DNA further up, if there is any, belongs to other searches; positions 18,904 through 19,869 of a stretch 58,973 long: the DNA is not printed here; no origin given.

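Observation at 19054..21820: RpfF-type DSF synthase operonic with a Delta12-like membrane desaturase, plus a heme-oxygenase-like di-iron enzyme: predicted new signal chemistry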

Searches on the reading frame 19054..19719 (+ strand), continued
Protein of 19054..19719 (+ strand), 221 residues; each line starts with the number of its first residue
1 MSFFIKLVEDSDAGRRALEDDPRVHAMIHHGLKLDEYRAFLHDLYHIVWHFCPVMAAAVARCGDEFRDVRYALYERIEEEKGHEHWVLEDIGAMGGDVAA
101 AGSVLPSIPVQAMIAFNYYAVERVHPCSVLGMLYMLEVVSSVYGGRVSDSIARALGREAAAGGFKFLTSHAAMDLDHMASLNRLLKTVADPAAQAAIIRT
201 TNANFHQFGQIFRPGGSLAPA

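Call 86: search_solved_structures(query=A3, max_evalue=10, show_alignments=5)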
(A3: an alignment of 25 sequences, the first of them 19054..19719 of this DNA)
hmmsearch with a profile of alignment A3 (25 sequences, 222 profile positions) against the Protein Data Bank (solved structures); distinct sequences matched with E-value up to 10: 40.
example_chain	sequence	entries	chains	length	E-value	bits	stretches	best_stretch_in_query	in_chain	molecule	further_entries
3dde_A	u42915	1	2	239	3.8e-33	117.9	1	6-218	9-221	TENA/THI-4 protein, Domain of Unknown Function with a Heme Oxygenase-like Fold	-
1rcw_A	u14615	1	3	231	1.1e-12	50.9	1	13-208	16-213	CT610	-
8va9_A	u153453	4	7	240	1.5e-12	50.6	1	13-208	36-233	4-aminobenzoate synthase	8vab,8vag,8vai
9ypi_A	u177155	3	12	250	2.2e-07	33.6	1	58-203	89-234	Mangotoxin biosynthesis protein MboA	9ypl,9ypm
4wwj_A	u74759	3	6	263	3e-07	33.2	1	4-210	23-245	TENA/THI-4 family protein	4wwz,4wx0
6p5q_A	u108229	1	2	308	4.9e-07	32.5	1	4-209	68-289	UndA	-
3oql_A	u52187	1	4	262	5.2e-07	32.4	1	5-186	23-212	TenA homolog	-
9pj4_A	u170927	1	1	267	2.7e-06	30.1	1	14-201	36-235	4-aminobenzoate synthase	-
1rtw_A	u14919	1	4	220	2.3e-05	27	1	3-67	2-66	transcriptional activator, putative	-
1z72_A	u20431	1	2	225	0.00014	24.4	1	6-139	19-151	transcriptional regulator, putative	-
2a6b_A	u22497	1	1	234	0.00016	24.3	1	6-139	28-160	hypothetical protein spr0628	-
2gm7_A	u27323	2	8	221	0.0013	21.2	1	8-64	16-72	tenA homolog/Thi-4 Thiaminase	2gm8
7twa_A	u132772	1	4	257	0.025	17.1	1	20-152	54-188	4-chloro-allylglycine synthase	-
5btq_A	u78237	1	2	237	0.037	16.5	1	3-47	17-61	Heme oxygenase 1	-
5kzl_A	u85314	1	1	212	0.048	16.1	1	1-47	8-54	Heme oxygenase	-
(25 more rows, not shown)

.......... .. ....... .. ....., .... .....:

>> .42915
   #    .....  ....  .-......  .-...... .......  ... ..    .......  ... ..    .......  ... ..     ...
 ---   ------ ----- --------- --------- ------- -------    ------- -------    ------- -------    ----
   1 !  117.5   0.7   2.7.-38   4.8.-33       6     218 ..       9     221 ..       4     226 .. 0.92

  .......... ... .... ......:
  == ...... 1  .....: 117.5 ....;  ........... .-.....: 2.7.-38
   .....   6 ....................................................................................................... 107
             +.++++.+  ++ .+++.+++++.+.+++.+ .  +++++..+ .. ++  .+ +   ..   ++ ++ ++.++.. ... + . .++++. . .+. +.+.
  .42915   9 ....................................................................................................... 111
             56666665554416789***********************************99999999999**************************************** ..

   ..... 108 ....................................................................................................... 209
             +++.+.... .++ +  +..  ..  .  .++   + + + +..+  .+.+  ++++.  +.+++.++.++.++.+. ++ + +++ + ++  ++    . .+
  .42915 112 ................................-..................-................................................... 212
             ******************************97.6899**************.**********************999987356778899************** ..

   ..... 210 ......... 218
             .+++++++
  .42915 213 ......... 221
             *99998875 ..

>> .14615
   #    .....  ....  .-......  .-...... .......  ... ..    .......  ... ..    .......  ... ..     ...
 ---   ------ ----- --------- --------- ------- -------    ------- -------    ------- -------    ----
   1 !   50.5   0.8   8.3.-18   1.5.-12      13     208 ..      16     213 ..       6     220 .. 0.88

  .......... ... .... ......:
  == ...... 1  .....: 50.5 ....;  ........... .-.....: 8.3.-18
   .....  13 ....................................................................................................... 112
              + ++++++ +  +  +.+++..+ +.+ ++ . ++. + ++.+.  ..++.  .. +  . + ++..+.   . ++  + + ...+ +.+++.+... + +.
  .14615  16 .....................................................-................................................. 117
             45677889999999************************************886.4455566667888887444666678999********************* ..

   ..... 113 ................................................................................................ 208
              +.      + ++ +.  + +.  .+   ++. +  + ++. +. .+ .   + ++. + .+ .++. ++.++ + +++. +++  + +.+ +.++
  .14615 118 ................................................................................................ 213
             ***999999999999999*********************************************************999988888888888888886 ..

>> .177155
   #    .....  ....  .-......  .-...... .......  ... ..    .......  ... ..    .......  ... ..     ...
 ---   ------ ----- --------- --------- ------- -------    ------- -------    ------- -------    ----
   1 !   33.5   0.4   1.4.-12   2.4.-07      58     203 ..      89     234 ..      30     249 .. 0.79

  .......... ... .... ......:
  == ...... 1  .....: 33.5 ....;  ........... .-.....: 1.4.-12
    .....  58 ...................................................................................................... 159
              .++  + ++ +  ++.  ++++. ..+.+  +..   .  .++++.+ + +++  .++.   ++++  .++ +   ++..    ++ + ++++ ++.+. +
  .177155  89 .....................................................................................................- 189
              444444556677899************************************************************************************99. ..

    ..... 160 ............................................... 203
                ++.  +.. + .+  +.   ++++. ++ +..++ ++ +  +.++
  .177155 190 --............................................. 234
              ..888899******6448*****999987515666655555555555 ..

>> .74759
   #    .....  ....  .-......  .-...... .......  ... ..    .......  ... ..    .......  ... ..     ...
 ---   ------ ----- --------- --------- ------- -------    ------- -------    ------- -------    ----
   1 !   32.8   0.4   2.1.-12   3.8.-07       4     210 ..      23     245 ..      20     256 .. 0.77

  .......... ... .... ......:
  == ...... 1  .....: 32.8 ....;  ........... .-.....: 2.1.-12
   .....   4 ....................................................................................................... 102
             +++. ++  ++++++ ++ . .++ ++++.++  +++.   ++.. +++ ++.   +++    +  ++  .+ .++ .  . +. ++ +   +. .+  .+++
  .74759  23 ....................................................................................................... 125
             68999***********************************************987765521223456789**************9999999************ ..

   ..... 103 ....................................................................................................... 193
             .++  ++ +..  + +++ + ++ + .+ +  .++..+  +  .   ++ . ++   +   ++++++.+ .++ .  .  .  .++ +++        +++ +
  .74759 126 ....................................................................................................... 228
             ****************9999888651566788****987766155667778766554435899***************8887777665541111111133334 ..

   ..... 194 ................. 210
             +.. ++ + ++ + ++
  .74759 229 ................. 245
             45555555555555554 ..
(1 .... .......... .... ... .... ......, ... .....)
